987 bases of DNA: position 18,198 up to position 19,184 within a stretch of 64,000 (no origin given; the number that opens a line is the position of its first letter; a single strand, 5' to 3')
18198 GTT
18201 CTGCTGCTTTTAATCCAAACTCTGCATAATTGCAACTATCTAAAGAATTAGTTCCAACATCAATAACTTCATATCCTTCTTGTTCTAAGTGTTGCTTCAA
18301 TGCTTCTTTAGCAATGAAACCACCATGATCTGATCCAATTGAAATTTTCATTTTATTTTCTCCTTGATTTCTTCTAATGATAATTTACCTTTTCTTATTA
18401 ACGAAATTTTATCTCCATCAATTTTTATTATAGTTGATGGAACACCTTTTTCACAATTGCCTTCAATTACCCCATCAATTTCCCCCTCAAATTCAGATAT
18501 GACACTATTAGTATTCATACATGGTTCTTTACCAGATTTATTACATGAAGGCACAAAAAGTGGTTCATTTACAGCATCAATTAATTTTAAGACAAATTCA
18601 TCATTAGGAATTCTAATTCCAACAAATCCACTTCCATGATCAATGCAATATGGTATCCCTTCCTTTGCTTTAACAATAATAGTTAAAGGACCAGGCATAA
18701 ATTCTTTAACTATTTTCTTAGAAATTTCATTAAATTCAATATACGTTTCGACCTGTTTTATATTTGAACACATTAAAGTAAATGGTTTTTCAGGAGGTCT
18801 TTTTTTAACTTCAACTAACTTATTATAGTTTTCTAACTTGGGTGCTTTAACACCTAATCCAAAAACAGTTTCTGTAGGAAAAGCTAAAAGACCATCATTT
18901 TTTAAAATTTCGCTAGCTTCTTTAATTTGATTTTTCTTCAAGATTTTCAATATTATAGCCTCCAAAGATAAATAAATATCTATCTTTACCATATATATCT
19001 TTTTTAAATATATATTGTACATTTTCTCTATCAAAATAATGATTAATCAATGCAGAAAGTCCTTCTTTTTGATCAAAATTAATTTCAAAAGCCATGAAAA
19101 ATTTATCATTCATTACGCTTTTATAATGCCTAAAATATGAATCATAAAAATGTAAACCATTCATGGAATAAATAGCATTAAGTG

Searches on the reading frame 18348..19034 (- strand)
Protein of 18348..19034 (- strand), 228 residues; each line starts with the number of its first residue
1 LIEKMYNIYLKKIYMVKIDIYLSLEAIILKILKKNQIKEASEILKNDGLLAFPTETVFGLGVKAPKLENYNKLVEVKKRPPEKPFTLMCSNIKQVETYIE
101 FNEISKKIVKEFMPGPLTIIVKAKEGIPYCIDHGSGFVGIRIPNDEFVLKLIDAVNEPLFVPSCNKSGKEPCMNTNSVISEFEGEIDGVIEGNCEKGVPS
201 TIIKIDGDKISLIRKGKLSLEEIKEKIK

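Call 10: search_protein_families(library=pfam, proteins=[window:18348-19034:-])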
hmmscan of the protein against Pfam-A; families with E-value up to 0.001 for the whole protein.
window:18348-19034:- (228 aa): 1 family
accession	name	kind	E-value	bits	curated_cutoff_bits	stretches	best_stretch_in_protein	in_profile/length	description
PF01300.24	Sua5_yciO_yrdC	-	8.4e-50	169.2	25.1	1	42-216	1-178/178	Telomere recombination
